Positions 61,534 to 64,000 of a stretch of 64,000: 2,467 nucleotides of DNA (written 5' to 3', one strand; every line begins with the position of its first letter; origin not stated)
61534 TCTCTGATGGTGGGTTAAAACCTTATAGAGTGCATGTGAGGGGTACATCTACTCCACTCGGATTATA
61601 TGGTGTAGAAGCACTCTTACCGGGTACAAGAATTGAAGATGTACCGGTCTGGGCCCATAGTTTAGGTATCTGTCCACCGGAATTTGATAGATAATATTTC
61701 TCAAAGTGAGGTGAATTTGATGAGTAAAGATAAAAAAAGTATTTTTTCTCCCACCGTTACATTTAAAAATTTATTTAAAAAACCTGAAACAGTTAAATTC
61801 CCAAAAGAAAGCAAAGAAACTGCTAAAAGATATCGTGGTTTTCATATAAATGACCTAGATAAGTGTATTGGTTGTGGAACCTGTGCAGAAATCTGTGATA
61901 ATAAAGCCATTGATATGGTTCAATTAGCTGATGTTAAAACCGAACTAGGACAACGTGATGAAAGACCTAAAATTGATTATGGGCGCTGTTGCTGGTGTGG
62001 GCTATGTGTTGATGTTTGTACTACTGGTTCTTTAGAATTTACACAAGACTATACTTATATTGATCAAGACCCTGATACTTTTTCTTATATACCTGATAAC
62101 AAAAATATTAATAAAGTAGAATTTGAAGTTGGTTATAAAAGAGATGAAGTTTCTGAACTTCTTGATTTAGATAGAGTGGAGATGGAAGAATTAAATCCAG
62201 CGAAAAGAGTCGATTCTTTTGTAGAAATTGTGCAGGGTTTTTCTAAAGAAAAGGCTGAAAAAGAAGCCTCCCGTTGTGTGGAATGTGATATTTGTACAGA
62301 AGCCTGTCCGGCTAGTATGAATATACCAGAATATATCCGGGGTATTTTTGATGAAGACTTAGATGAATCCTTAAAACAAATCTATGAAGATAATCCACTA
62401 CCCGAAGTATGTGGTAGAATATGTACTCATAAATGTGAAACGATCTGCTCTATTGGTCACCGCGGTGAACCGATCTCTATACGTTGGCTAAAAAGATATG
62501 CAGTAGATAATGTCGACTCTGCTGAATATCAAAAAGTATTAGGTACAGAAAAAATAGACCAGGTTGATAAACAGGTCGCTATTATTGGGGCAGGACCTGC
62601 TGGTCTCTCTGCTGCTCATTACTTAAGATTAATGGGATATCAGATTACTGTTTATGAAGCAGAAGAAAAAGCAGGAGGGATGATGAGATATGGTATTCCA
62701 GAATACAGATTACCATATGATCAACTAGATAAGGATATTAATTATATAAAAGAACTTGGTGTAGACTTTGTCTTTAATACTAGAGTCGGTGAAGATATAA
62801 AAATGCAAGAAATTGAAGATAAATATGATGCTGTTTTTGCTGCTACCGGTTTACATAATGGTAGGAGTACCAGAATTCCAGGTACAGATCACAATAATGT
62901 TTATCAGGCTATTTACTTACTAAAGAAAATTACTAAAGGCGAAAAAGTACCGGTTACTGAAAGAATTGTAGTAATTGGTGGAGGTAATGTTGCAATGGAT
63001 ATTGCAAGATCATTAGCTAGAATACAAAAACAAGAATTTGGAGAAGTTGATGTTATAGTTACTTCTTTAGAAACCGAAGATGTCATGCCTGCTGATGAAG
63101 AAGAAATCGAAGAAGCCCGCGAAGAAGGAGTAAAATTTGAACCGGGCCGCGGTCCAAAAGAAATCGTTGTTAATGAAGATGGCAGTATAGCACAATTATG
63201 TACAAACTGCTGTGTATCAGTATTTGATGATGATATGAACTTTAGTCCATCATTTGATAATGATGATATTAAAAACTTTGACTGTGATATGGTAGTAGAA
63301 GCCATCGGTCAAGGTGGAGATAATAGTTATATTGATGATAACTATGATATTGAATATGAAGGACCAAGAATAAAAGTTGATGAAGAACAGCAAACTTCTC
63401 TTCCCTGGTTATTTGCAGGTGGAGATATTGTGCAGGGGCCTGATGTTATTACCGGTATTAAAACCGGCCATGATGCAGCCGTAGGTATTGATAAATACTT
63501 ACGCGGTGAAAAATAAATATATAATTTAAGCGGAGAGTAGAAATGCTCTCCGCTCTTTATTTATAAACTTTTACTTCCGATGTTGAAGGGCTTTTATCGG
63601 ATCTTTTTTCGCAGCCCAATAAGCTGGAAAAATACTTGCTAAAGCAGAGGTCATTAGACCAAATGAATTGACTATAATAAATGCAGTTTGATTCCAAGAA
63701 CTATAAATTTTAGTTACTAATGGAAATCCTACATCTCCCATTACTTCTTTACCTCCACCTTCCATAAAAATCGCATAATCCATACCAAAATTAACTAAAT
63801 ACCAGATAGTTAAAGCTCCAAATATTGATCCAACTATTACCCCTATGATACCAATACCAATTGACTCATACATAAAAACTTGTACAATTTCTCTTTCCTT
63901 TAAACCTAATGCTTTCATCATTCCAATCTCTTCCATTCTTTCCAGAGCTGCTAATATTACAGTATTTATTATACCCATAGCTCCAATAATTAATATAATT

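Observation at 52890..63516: Complete 13-gene MBS/Mbx-type respiratory complex in a Firmicute, with both catalytic cysteines retained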

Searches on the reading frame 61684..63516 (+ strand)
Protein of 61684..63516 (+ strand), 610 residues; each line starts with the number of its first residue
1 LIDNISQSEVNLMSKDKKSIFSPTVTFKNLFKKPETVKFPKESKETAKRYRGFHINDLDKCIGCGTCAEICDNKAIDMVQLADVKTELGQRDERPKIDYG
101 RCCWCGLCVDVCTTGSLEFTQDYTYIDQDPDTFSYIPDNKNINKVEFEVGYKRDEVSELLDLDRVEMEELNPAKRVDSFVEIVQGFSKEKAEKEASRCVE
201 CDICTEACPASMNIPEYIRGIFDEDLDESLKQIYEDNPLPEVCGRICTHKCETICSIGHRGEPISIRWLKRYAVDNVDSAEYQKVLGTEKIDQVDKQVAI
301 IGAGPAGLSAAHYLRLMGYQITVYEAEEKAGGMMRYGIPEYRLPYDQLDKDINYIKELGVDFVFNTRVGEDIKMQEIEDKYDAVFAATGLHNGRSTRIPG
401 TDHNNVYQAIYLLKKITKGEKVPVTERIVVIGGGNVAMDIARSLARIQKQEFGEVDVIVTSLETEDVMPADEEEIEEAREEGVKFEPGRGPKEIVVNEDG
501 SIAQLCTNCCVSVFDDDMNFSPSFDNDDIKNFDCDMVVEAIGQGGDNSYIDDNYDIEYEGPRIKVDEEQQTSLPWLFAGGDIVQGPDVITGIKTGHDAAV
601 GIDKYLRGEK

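Call 4: search_protein_families(library=pfam, proteins=[window:61684-63516:+])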
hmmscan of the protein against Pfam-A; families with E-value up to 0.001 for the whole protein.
window:61684-63516:+ (610 aa): 22 families
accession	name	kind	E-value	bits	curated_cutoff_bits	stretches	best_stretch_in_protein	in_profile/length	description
PF07992.20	Pyr_redox_2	-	4.8e-33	115.3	26.1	1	297-588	2-283/291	Pyridine nucleotide-disulphide oxidoreductase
PF14691.11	Fer4_20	-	1.9e-29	102.2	25.8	1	176-279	2-110/113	Dihydroprymidine dehydrogenase domain II, 4Fe-4S cluster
PF00070.33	Pyr_redox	-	1.1e-11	45.5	22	1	427-503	1-75/82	Pyridine nucleotide-disulphide oxidoreductase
PF12838.12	Fer4_7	-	2.3e-10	41.2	27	1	60-115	1-51/52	4Fe-4S dicluster domain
PF13450.12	NAD_binding_8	-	4.1e-09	37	21.9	1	300-335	1-36/68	NAD(P)-binding Rossmann-like domain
PF01266.30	DAO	-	8.1e-09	35.9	27.9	1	298-331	2-35/353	FAD dependent oxidoreductase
PF00037.32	Fer4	-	1.8e-08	34.3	21.1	1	57-76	4-23/24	4Fe-4S binding domain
PF13738.12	Pyr_redox_3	-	1.1e-07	31.9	30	0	382-480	126-223/305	Pyridine nucleotide-disulphide oxidoreductase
PF13187.11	Fer4_9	-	5.1e-07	30.1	27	1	60-115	1-50/52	4Fe-4S dicluster domain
PF14697.11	Fer4_21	-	1.4e-06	28.7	35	1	58-114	5-53/59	4Fe-4S dicluster domain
PF01946.23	Thi4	-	9.7e-06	25.4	26.2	1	290-336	12-59/235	Thi4 family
PF13237.11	Fer4_10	-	3e-05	24.3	25.5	1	55-112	3-52/53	4Fe-4S dicluster domain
PF13746.11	Fer4_18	-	4.2e-05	24.1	27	0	187-215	50-78/114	4Fe-4S dicluster domain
PF01494.25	FAD_binding_3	-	5.7e-05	22.9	22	1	297-329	3-35/349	FAD binding domain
PF13183.11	Fer4_8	-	0.00022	22.2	27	0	54-73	47-66/68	4Fe-4S dicluster domain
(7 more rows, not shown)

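Call 6: search_solved_structures(query=window:61684-63516:+, max_evalue=0.00001, show_alignments=2)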
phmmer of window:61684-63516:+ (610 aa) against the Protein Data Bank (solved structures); distinct sequences matched with E-value up to 0.00001: 62 (the best 60 are shown).
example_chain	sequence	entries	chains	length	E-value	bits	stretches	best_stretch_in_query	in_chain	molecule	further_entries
4ylf_B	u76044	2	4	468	7.6e-75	255.8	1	165-609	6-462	Dihydropyrimidine dehydrogenase subunit A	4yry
9bov_A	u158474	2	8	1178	7.7e-74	252.5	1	203-609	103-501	Molybdopterin oxidoreductase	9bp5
5jca_L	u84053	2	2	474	1.9e-73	251.2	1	162-610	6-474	NADH-dependent Ferredoxin:NADP Oxidoreductase (NfnI) subunit alpha | NADH-dependent Ferredoxin:NADP Oxidoreductase subunit alpha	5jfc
9n5u_A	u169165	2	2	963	7e-73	249.3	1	203-609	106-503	NfnA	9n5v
8oh5_C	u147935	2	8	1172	6.8e-71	242.8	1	203-608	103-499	Formate dehydrogenase-O, major subunit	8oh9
5vj7_A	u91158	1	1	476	1.5e-69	238.3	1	163-607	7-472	Oxidoreductase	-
6s6s_G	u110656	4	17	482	4.4e-52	180.6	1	172-608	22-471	Glutamate synthase [NADPH] small chain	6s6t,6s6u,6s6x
2vdc_G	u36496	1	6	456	8.3e-51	176.4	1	178-608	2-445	GLUTAMATE SYNTHASE [NADPH] SMALL CHAIN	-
7mfm_I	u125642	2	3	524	7.9e-44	153.4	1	160-609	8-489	Glutamate synthase (NADPH) small chain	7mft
1gt8_A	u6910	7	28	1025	5.6e-38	134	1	188-608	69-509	DIHYDROPYRIMIDINE DEHYDROGENASE | Dihydropyrimidine dehydrogenase [NADP(+)]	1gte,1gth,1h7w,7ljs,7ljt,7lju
1h7x_A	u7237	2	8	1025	5.6e-38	134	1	188-608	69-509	DIHYDROPYRIMIDINE DEHYDROGENASE | Dihydropyrimidine dehydrogenase [NADP(+)]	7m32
7m31_A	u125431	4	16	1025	5.6e-38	134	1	188-608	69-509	Dihydropyrimidine dehydrogenase [NADP(+)]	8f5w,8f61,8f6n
6u8y_N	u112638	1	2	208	1.7e-27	99.5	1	15-124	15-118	NADH dehydrogenase subunit I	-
8e9g_I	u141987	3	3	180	6.6e-15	57.9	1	23-129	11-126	NADH-quinone oxidoreductase subunit I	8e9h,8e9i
7wfg_I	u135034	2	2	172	3.3e-14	55.6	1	25-135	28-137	NAD(P)H-quinone oxidoreductase subunit I, chloroplastic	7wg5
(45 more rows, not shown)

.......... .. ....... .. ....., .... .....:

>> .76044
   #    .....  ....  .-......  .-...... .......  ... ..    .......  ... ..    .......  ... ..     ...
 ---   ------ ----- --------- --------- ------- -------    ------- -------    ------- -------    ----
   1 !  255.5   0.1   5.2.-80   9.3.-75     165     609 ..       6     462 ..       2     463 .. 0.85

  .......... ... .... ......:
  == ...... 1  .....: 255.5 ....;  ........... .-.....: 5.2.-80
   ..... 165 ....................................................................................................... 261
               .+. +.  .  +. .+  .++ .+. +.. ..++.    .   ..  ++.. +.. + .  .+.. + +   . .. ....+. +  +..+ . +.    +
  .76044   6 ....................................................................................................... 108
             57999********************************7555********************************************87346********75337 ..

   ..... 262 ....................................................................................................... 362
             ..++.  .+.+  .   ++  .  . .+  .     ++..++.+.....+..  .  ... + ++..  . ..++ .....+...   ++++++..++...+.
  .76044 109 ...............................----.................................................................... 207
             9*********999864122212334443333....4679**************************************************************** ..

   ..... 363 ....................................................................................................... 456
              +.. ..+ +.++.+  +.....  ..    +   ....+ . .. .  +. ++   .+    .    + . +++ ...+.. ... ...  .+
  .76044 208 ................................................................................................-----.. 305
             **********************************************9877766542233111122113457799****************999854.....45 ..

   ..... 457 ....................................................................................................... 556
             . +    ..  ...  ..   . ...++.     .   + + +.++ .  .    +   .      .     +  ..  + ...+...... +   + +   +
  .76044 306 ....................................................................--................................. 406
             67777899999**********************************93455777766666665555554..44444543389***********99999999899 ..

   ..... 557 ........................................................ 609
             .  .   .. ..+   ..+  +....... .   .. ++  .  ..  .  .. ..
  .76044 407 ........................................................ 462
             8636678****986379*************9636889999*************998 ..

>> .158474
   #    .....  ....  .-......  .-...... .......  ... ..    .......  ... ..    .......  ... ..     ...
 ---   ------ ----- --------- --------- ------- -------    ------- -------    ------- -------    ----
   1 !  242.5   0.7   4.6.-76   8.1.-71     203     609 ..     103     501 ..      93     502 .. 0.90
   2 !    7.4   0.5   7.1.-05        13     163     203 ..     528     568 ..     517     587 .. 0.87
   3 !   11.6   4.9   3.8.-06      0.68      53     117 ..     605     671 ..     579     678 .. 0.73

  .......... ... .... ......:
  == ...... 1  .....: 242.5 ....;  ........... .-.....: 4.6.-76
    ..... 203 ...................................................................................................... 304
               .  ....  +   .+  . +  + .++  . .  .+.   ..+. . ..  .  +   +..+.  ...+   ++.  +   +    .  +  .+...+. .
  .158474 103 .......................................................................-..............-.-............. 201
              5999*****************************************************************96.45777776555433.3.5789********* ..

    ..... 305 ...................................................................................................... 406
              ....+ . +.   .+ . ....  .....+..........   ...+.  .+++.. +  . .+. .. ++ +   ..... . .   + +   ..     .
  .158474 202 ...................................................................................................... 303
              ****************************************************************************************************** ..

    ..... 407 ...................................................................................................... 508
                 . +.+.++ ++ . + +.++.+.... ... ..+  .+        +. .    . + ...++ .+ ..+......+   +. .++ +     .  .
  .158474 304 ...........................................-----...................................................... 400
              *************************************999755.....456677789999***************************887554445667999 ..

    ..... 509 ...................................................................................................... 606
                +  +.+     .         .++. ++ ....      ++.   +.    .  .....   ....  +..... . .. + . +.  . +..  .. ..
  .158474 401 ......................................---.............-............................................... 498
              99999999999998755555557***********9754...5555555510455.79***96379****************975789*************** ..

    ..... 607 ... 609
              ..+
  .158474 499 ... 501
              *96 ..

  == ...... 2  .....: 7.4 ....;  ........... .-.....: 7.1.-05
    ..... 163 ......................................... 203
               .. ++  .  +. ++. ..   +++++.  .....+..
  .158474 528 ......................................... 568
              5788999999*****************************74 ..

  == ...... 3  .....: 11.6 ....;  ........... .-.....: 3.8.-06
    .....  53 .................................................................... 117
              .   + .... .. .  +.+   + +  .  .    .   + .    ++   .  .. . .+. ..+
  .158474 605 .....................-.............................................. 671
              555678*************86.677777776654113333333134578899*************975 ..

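Call 8: find_homologous_proteins(query=window:61684-63516:+, max_evalue=1e-20)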
Query window:61684-63516:+ (610 aa): 7925 proteins with E <= 1e-20 among 8000 candidates; the best 120 are listed.
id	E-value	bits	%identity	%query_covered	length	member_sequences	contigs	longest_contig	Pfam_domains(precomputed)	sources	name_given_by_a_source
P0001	0.0e+0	1326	94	98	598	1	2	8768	PF14697.12,PF13450.13,PF07992.21,PF00070.34,PF12838.13,PF13534.12,PF01946.24,PF01266.31,PF14691.12,PF00037.33,PF13738.13,PF13237.12,PF13187.12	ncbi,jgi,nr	ncbi:MAG TPA: FAD-dependent oxidoreductase [Halanaerobiales bacterium]|nr:FAD-dependent oxidoreducta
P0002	0.0e+0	1322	94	98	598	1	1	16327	PF14697.12,PF13450.13,PF07992.21,PF00070.34,PF12838.13,PF13534.12,PF01946.24,PF01266.31,PF14691.12,PF00037.33,PF13738.13,PF13237.12,PF13187.12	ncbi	-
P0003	0.0e+0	1307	92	98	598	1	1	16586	PF14697.12,PF13450.13,PF07992.21,PF00070.34,PF12838.13,PF13534.12,PF01946.24,PF01266.31,PF14691.12,PF00037.33,PF13738.13,PF13237.12,PF13187.12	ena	-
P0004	0.0e+0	1306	92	98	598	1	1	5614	PF14697.12,PF13450.13,PF07992.21,PF00070.34,PF12838.13,PF13534.12,PF01946.24,PF01266.31,PF14691.12,PF00037.33,PF13738.13,PF13237.12,PF13187.12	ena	-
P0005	0.0e+0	1304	92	98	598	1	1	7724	PF14697.12,PF13450.13,PF07992.21,PF00070.34,PF12838.13,PF13534.12,PF01946.24,PF01266.31,PF14691.12,PF00037.33,PF13738.13,PF13237.12,PF13187.12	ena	-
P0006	0.0e+0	1304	92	98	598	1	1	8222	PF14697.12,PF13450.13,PF07992.21,PF00070.34,PF12838.13,PF13534.12,PF01946.24,PF01266.31,PF14691.12,PF00037.33,PF13738.13,PF13237.12,PF13187.12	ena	-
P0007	0.0e+0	1302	92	98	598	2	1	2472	PF14697.12,PF13450.13,PF07992.21,PF00070.34,PF12838.13,PF13534.12,PF01946.24,PF01266.31,PF14691.12,PF00037.33,PF13738.13,PF13187.12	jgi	-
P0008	0.0e+0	1301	92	98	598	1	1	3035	PF14697.12,PF13450.13,PF07992.21,PF00070.34,PF12838.13,PF13534.12,PF01946.24,PF01266.31,PF14691.12,PF00037.33,PF13738.13,PF13237.12,PF13187.12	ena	-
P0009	0.0e+0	1300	92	98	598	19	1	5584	PF14697.12,PF13450.13,PF07992.21,PF00070.34,PF12838.13,PF13534.12,PF01946.24,PF01266.31,PF14691.12,PF00037.33,PF13738.13,PF13187.12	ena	-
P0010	0.0e+0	1285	90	98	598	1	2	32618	PF14697.12,PF01266.31,PF13450.13,PF14691.12,PF07992.21,PF00070.34,PF00037.33,PF13738.13,PF12838.13,PF13237.12,PF13187.12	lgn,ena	-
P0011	0.0e+0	1236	86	98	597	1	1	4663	PF14697.12,PF13450.13,PF07992.21,PF00070.34,PF13746.12,PF13484.12,PF12838.13,PF01266.31,PF14691.12,PF00037.33,PF13738.13,PF13237.12,PF13187.12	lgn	-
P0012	0.0e+0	1231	85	98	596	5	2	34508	PF14697.12,PF01266.31,PF13450.13,PF14691.12,PF07992.21,PF00070.34,PF00037.33,PF13738.13,PF13484.12,PF12838.13,PF13187.12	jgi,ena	-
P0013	0.0e+0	1231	88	97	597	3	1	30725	PF01266.31,PF13450.13,PF14691.12,PF07992.21,PF00070.34,PF00037.33,PF13738.13,PF12838.13,PF13237.12,PF13187.12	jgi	jgi:glutamate synthase (NADPH/NADH) small chain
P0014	0.0e+0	1228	85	98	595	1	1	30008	PF14697.12,PF01266.31,PF13450.13,PF14691.12,PF07992.21,PF00070.34,PF00037.33,PF13738.13,PF13484.12,PF12838.13,PF13187.12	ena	-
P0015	0.0e+0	1223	85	98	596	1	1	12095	PF14697.12,PF01266.31,PF13450.13,PF14691.12,PF07992.21,PF00070.34,PF00037.33,PF13738.13,PF13484.12,PF12838.13,PF13187.12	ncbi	ncbi:MAG: FAD-dependent oxidoreductase [Halanaerobiales bacterium]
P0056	2.0e-244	831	60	98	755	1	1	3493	PF14697.12,PF13450.13,PF07992.21,PF00070.34,PF13484.12,PF12838.13,PF01946.24,PF02915.24,PF14691.12,PF00037.33,PF13738.13,PF13187.12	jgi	-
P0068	6.9e-241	819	61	97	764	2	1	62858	PF14697.12,PF13450.13,PF07992.21,PF00070.34,PF13484.12,PF12838.13,PF13534.12,PF02915.24,PF01266.31,PF14691.12,PF00037.33,PF13738.13,PF13183.12,PF13187.12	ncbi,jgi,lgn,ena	-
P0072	2.7e-240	817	60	97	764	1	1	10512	PF14697.12,PF13450.13,PF07992.21,PF00070.34,PF13484.12,PF12838.13,PF13534.12,PF01494.26,PF02915.24,PF14691.12,PF00037.33,PF13738.13,PF13187.12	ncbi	-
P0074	1.0e-239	815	60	97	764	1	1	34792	PF14697.12,PF13450.13,PF07992.21,PF00070.34,PF12838.13,PF13534.12,PF01946.24,PF02915.24,PF14691.12,PF00037.33,PF13738.13,PF13187.12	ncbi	-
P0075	1.4e-239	815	59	98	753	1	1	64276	PF13450.13,PF07992.21,PF00070.34,PF12838.13,PF13534.12,PF01946.24,PF02915.24,PF01266.31,PF14691.12,PF00037.33,PF13738.13,PF13187.12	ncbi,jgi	-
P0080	2.4e-237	807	59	97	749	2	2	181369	PF14697.12,PF02915.24,PF12797.13,PF13450.13,PF14691.12,PF07992.21,PF00070.34,PF00037.33,PF13738.13,PF12838.13,PF13187.12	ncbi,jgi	-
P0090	1.6e-235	801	59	97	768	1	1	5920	PF13450.13,PF07992.21,PF00070.34,PF12838.13,PF13534.12,PF01494.26,PF01946.24,PF02915.24,PF01266.31,PF14691.12,PF00037.33,PF13738.13,PF13183.12,PF13187.12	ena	-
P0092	2.9e-235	801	59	96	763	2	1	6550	PF14697.12,PF01946.24,PF02915.24,PF13450.13,PF14691.12,PF07992.21,PF00037.33,PF13738.13,PF12838.13,PF13187.12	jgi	-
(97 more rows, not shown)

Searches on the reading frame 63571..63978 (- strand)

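Call 4: search_protein_families(library=pfam, proteins=[window:63571-63978:-])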
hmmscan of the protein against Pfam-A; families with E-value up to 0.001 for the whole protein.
window:63571-63978:- (135 aa): 1 family
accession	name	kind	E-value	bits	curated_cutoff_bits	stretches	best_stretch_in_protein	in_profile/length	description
PF02687.27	FtsX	-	3.9e-13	50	25.5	1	2-126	14-119/120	FtsX-like permease C-terminal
